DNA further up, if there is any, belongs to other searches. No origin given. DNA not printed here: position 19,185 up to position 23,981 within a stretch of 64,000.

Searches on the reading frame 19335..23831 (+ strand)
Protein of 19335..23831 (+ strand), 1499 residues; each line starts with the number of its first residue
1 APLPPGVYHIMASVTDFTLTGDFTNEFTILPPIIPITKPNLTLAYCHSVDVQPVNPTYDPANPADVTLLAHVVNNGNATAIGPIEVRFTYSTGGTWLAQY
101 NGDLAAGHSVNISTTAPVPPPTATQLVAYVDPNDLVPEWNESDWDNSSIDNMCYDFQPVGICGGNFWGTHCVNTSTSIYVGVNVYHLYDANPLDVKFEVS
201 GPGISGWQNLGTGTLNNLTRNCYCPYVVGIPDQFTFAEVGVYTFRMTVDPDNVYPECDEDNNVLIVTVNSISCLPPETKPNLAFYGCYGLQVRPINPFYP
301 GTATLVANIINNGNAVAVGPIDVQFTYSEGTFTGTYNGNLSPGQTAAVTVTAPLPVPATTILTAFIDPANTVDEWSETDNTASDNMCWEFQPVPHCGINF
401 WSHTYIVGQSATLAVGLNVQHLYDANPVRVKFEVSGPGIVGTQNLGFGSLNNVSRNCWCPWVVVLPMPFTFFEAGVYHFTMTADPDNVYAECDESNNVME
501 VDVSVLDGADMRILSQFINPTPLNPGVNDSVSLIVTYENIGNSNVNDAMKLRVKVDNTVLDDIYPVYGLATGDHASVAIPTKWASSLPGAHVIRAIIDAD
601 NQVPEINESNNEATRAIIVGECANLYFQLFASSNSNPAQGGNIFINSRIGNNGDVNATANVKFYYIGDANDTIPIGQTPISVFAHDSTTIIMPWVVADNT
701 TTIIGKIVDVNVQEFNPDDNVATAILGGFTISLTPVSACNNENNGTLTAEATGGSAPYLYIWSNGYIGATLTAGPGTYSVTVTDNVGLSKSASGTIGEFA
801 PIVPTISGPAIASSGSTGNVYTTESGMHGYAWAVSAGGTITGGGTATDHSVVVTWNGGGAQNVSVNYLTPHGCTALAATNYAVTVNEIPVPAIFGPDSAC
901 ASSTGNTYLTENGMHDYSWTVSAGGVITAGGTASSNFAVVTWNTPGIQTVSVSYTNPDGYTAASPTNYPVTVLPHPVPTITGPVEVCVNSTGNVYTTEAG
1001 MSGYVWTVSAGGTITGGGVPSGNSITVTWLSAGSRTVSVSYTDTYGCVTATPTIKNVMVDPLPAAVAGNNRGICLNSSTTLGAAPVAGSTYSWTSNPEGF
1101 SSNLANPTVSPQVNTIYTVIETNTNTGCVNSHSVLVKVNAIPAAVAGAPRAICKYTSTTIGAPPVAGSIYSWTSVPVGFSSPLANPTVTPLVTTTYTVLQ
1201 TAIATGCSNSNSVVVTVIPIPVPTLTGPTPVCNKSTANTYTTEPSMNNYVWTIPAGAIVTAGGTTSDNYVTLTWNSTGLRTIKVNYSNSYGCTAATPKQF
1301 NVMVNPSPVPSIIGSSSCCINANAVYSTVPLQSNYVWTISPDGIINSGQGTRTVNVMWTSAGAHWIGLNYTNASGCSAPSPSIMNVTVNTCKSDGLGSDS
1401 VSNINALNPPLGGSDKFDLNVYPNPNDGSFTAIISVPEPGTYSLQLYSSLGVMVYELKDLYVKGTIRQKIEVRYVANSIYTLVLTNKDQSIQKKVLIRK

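Call 12: search_protein_families(library=pfam, proteins=[window:19335-23831:+], max_evalue=0.001)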
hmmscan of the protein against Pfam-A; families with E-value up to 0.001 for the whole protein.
window:19335-23831:+ (1499 aa): 4 families
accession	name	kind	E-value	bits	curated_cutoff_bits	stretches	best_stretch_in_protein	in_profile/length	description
PF07705.17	CARDB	-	2.2e-33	114.9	22.7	3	522-614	12-100/101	CARDB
PF19408.5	PKD_6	-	4.5e-31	107.5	25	4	976-1050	4-77/82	PKD-like domain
PF18962.6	Por_Secre_tail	-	1.4e-06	28.9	27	1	1421-1497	1-75/75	Secretion system C-terminal sorting domain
PF01186.22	Lysyl_oxidase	-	0.00099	19.2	20.4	0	441-504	135-193/204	Lysyl oxidase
